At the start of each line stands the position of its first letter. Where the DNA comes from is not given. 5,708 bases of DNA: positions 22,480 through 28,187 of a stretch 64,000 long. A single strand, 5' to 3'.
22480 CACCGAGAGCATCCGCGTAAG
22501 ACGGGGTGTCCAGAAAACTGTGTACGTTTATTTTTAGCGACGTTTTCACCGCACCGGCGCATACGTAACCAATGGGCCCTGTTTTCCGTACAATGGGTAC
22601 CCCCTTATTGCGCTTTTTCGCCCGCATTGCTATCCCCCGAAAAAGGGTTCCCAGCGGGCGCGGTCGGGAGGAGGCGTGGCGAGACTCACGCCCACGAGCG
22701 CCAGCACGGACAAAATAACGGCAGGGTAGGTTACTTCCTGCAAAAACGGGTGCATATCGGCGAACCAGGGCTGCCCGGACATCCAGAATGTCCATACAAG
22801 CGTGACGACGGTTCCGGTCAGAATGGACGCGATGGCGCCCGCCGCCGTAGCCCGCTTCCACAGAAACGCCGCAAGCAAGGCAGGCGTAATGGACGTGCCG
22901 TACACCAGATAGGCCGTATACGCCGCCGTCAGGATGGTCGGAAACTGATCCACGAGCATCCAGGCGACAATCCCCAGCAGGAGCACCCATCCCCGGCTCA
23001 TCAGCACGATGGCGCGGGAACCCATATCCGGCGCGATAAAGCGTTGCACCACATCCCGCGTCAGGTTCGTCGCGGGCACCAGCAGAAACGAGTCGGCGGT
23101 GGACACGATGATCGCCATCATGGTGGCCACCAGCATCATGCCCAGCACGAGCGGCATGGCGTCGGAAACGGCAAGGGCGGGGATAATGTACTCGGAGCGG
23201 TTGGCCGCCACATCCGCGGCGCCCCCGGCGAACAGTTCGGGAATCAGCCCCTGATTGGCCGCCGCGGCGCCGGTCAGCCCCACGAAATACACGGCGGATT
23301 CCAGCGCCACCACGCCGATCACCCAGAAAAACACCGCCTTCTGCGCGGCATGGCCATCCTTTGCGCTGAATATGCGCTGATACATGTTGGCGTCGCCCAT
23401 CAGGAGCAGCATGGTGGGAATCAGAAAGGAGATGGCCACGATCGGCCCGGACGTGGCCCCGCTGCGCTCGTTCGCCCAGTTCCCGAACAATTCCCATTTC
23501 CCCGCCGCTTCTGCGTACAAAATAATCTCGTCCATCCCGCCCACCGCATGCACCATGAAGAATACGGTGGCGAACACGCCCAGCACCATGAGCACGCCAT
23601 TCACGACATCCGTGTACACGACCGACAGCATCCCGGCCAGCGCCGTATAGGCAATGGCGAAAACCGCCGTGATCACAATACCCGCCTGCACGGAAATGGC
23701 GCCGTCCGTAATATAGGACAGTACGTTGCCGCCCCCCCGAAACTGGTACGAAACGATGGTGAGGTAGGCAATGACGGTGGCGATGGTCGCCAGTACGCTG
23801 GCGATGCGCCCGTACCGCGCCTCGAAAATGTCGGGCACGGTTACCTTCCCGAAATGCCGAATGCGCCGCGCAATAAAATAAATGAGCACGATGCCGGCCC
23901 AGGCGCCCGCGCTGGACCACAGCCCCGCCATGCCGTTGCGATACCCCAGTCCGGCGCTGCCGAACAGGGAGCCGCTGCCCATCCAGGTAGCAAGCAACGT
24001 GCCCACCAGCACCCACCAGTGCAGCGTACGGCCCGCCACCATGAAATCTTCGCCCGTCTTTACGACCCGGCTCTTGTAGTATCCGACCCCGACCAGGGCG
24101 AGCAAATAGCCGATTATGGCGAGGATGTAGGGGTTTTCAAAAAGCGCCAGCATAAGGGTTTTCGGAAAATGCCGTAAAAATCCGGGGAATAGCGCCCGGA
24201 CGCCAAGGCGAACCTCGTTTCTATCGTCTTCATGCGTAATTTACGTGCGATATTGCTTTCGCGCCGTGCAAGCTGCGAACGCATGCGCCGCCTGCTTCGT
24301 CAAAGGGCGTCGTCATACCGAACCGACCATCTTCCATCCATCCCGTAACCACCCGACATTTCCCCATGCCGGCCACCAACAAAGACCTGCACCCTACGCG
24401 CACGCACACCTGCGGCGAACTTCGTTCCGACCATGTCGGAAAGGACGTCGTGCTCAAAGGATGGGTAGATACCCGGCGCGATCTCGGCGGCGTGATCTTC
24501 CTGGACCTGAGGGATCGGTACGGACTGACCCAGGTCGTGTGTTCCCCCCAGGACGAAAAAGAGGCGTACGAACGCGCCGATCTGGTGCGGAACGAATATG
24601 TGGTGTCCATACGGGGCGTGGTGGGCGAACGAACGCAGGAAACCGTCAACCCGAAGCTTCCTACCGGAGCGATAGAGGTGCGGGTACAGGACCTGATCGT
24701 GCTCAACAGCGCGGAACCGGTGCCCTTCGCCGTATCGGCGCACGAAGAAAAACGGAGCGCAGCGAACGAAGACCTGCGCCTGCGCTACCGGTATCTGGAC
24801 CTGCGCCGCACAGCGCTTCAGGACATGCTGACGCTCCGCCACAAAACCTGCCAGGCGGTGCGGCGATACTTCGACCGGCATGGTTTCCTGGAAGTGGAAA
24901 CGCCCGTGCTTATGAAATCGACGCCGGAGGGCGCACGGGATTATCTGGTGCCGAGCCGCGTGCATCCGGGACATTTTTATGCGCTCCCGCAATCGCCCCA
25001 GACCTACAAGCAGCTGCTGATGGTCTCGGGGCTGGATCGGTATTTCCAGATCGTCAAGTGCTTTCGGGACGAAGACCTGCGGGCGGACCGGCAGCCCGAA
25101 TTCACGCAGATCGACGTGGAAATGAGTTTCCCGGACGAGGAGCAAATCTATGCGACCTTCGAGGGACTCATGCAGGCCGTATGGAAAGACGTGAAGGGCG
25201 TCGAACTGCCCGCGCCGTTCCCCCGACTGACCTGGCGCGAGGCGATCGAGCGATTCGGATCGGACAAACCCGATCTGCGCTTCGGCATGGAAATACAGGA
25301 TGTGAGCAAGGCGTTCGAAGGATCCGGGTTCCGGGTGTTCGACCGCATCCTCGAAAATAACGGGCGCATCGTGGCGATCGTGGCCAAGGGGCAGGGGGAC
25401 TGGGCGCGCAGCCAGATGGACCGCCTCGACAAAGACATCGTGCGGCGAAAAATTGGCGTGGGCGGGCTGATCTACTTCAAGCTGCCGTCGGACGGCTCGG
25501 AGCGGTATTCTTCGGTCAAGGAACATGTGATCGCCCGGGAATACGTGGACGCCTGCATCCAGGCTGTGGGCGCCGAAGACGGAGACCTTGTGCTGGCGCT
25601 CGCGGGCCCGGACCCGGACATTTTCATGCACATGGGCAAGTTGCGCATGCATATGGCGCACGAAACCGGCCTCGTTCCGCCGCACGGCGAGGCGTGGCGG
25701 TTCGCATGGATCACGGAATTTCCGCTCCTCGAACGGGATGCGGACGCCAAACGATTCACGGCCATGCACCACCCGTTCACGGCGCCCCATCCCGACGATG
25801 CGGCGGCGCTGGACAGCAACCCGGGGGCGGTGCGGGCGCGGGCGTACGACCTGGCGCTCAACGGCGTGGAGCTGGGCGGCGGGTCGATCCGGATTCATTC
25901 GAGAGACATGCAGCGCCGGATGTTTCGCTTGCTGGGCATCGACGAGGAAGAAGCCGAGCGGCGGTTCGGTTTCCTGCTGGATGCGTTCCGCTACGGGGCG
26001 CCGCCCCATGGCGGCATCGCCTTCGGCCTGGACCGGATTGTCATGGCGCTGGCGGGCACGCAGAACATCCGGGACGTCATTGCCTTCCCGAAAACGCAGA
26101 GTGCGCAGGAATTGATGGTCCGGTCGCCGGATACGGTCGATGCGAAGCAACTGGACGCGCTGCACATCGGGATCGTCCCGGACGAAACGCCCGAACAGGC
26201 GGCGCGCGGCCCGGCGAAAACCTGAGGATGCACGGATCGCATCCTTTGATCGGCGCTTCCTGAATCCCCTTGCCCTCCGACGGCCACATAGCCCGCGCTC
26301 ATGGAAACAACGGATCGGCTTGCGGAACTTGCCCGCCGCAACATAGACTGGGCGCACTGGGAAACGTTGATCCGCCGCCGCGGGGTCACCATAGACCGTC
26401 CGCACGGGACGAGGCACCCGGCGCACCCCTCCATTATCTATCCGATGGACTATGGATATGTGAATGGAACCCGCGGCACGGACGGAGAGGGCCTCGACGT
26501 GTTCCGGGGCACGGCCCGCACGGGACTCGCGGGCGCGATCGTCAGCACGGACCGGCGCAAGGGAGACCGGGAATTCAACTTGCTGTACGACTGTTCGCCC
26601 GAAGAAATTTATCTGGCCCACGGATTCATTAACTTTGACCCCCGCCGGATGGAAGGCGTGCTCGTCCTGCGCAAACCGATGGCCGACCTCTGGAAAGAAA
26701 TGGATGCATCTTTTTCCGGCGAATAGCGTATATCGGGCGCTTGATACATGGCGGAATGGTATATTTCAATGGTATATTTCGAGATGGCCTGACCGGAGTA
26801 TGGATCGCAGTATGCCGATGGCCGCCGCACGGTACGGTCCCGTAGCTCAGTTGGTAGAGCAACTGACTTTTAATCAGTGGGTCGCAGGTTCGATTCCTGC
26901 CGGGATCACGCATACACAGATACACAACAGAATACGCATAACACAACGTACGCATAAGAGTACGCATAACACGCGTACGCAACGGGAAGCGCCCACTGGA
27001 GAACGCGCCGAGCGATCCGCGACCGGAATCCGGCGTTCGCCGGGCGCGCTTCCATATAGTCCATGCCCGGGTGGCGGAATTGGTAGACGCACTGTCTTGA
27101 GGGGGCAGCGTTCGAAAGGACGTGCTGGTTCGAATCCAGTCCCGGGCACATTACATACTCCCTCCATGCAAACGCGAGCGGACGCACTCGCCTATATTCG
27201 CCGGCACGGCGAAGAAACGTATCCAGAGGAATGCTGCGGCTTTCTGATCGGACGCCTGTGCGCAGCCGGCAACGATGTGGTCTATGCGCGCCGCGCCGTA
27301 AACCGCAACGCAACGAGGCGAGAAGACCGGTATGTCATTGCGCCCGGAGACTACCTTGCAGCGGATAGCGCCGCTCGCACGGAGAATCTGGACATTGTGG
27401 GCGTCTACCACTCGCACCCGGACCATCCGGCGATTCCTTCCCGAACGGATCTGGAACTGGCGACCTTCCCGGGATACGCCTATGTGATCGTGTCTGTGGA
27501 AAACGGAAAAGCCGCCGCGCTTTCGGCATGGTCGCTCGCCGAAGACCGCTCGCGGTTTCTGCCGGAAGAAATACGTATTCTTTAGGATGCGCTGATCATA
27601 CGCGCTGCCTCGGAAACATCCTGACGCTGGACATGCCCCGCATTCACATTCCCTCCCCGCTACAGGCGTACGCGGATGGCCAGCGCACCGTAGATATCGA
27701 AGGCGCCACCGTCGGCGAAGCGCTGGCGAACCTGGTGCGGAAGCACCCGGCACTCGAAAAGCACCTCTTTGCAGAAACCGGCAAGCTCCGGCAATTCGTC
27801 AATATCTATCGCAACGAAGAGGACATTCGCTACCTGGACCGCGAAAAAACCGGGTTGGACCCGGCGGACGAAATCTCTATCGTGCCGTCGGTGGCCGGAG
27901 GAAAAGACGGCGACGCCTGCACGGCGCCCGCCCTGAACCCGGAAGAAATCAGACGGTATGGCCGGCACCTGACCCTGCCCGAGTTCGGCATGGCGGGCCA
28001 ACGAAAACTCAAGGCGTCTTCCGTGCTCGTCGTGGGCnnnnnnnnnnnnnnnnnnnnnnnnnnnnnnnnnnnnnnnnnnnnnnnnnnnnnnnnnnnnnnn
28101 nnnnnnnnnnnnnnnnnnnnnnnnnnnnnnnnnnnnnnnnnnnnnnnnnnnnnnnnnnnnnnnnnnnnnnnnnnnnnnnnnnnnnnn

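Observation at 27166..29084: JAMM peptidase adjacent to a single polypeptide fusing a GG-terminated ubiquitin-like domain, an E1-like adenylyltransferase and rhodanese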

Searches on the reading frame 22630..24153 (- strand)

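Call 32: search_protein_families(library=pfam, proteins=[window:22630-24153:-], max_evalue=0.0001)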
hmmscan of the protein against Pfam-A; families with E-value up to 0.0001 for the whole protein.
window:22630-24153:- (507 aa): 1 family
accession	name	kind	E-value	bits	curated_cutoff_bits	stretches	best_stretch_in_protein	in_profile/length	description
PF00474.23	SSF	-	1.2e-44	153.2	22.8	1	37-447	1-406/406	Sodium:solute symporter family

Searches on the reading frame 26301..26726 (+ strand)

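Call 5: search_protein_families(library=pfam, proteins=[window:26301-26726:+], max_evalue=0.01)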
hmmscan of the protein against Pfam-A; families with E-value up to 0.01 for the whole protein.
window:26301-26726:+ (141 aa): 2 families
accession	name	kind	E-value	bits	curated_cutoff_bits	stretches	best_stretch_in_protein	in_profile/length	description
PF00719.24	Pyrophosphatase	-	0.0005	20.3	23.5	1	40-81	27-68/153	Inorganic pyrophosphatase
PF18823.6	InPase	-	0.002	18.4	26.8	1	49-72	47-70/135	Inorganic Pyrophosphatase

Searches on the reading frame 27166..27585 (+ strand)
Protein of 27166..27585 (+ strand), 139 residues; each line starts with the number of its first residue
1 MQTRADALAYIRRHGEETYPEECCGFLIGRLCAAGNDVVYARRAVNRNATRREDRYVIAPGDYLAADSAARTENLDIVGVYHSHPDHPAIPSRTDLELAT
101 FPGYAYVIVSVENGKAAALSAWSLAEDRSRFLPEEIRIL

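Call 5: search_protein_families(library=pfam, proteins=[window:27166-27585:+], max_evalue=0.01)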
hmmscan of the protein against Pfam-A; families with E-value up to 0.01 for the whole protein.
window:27166-27585:+ (139 aa): 2 families
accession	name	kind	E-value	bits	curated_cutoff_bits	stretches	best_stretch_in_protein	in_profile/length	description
PF14464.11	Prok-JAB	-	2.6e-25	89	25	1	6-122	3-111/114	Prokaryotic homologs of the JAB domain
PF01398.27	JAB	-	8.4e-07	29.3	22.5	1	8-98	13-107/117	JAB1/Mov34/MPN/PAD-1 ubiquitin protease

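Call 6: search_protein_families(library=ncbifam, proteins=[window:27166-27585:+], max_evalue=0.01)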
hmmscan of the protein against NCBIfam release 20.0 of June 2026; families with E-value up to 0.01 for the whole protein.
window:27166-27585:+ (139 aa): 2 families
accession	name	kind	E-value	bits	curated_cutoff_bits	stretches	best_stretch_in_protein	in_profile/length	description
NF041370.1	desamp_Halo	equivalog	9.2e-25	87.1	130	1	6-128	9-125/133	desampylase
NF058523.1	6A-MBL_cap2_3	equivalog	0.00029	19.5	320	1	10-99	554-647/665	anti-phage 6A-MBL system cap2_3 protein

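Call 24: search_solved_structures(query=window:27166-27585:+, max_evalue=0.001, show_alignments=2)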
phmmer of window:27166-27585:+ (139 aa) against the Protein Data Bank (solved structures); distinct sequences matched with E-value up to 0.001: 5.
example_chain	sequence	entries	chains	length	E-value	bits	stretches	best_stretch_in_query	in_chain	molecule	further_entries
2kcq_A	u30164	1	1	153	1.3e-44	154.6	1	1-136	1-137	Mov34/MPN/PAD-1 family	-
2kks_A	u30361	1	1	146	1.1e-09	41.6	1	12-120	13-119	Uncharacterized protein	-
5lda_A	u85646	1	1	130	3.1e-08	36.9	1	21-127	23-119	JAMM1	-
5ld9_A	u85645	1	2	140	3.9e-08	36.6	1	21-127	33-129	JAMM1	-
5cw6_A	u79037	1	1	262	6.3e-05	26.2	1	4-97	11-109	DrBRCC36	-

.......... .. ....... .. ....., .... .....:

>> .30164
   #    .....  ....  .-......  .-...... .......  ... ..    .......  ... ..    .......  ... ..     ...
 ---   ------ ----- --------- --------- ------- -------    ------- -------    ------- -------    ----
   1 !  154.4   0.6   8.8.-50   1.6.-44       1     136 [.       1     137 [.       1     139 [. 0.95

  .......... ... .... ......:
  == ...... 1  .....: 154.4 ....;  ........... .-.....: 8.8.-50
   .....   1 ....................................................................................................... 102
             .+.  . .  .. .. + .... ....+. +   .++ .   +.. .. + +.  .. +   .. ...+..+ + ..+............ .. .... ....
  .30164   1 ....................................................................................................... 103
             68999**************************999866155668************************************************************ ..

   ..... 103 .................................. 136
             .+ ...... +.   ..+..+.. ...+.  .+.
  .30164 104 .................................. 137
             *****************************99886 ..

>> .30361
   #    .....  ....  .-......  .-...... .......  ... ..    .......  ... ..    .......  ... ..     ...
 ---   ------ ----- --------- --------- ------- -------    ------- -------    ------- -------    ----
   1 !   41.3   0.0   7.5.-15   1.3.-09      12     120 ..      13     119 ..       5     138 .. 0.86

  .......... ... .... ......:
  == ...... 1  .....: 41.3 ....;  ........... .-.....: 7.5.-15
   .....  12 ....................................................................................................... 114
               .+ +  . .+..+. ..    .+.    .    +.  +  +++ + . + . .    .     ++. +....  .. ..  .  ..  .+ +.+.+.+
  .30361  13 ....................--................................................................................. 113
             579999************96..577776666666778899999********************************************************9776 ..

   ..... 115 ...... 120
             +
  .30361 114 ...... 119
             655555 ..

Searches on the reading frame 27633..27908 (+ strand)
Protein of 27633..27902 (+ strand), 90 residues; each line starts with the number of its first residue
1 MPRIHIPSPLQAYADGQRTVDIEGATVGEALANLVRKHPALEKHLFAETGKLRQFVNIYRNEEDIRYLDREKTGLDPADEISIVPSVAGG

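Call 6: search_protein_families(library=ncbifam, proteins=[window:27633-27902:+], max_evalue=0.01)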
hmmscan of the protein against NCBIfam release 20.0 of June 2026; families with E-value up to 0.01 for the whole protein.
window:27633-27902:+ (90 aa): 2 families
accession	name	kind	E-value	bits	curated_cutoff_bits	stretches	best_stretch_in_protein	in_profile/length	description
NF041918.1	SAMP1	equivalog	2.5e-17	63.2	60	1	16-90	14-91/91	ubiquitin-like small modifier protein 1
TIGR01687.1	moaD_arch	subfamily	1.1e-11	45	49.5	1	18-90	18-88/88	MoaD family protein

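Call 70: predict_structure(alignment_id=A2)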
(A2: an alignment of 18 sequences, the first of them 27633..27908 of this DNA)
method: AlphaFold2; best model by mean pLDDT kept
length: 92 residues; sequences in the alignment: 18
mean_pLDDT: 91.0   pTM: 0.81
mean pLDDT of the five models: 91.0, 90.7, 90.3, 89.4, 88.9
residues with pLDDT >= 90: 76; 70-90: 10; 50-70: 1; < 50: 5
segments of 3 or more residues with pLDDT < 50: 88-92
pLDDT, mean of each block of 10 residues (from residue 1): 95 96 96 97 91 91 94 96 73 40
secondary structure, 60 per line:
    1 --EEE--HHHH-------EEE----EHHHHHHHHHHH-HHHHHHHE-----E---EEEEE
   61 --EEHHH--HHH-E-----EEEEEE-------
elements in order: E3-5 H8-11 E19-21 H27-37 H39-45 E56-60 E80-85

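Call 73: fold_search(model_id=the predicted structure, library=pdb)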
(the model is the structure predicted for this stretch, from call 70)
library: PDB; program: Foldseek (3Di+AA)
matches with E <= 10: 197; with E <= 0.001: 17
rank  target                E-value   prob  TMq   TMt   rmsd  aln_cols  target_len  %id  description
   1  4n6e_B                8.1e-09  1.00  0.89  0.91   1.5        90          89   32  Crystal structure of Amycolatopsis orientalis BexX/CysO complex (released 2014-05-14)
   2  3dwg_C                9.9e-09  1.00  0.86  0.86   2.3        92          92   34  Crystal structure of a sulfur carrier protein complex found in the cysteine biosynthetic pathway of Mycobacterium tube (released 2008-09-23)
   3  3dwm_A                2.6e-08  1.00  0.85  0.88   1.6        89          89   31  Crystal structure of Mycobacterium tuberculosis CysO, an antigen (released 2008-09-23)
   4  1v8c_A                5.1e-08  1.00  0.87  0.50   1.7        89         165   37  Crystal Structure of MoaD related protein from Thermus thermophilus HB8 (released 2004-01-20)
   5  3po0                  7.1e-08  1.00  0.80  0.83   2.1        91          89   37  Crystal structure of SAMP1 from Haloferax volcanii (released 2011-03-30)
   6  2l52_MODEL_1_A        3.2e-07  1.00  0.87  0.81   1.6        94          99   31  Solution structure of the small archaeal modifier protein 1 (SAMP1) from Methanosarcina acetivorans (released 2011-02-09)
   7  1v8c_B                3.4e-07  1.00  0.82  0.49   1.6        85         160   32  Crystal Structure of MoaD related protein from Thermus thermophilus HB8 (released 2004-01-20)
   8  4hro_A                1.3e-06  1.00  0.79  0.83   1.9        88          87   35  Crystal structure of H. volcanii small archaeal modifier protein 1 (released 2013-10-30)
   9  4hro_B                1.5e-06  1.00  0.79  0.83   1.8        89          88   36  Crystal structure of H. volcanii small archaeal modifier protein 1 (released 2013-10-30)
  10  2m19_MODEL_1_A        7.9e-05  1.00  0.73  0.64   3.2        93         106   29  Solution structure of the Haloferax volcanii HVO 2177 protein (released 2013-08-07)
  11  6yuc_G                1.8e-04  1.00  0.71  0.66   3.7       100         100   20  Crystal structure of Uba4-Urm1 from Chaetomium thermophilum (released 2020-07-22)
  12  4wwm_A                2.0e-04  1.00  0.73  0.84   1.9        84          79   20  X-ray crystal structure of Sulfolobus solfataricus Urm1 (released 2015-09-23)
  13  2ax5_MODEL_1_A        2.0e-04  1.00  0.72  0.68   3.7        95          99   22  Solution Structure of Urm1 from Saccharomyces Cerevisiae (released 2006-06-27)
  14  2g1e_MODEL_1_A        4.0e-04  1.00  0.73  0.74   3.6        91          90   21  Solution Structure of TA0895 (released 2006-12-26)
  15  4wwm_B                4.9e-04  1.00  0.71  0.82   2.2        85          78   21  X-ray crystal structure of Sulfolobus solfataricus Urm1 (released 2015-09-23)
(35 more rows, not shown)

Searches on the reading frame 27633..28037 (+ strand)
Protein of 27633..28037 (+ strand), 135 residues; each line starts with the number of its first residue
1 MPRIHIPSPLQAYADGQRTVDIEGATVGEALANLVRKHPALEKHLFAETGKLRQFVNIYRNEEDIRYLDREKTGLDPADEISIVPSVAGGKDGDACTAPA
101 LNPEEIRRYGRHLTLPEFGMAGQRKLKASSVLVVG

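Call 88: search_protein_representatives(protein=window:27633-28037:+)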
Query: 135 residues. Proteins with E-value up to 0.001 (for the whole library): 4875; up to 1e-10: 1093; up to 1e-30: 18. The best 150 are listed.
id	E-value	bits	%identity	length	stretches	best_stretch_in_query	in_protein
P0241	3.0e-41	156.9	60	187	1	1-135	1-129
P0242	2.9e-40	153.8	58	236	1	1-135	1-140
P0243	7.5e-40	152.4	57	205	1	1-135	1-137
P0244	2.6e-37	144.2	54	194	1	3-133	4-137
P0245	3.0e-36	140.8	56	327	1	3-135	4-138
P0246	1.5e-35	138.5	53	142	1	3-135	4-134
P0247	8.5e-35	136.1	53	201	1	3-135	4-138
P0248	5.2e-34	133.5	53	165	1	3-135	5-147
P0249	5.2e-34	133.5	53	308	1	3-135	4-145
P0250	2.2e-33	131.5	52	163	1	3-125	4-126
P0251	3.9e-33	130.7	54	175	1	3-129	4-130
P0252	1.9e-32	128.5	54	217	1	3-135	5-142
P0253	7.6e-32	126.5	50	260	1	4-135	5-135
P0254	1.0e-31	126.1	50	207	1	4-135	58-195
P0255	1.4e-31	125.7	57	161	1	14-132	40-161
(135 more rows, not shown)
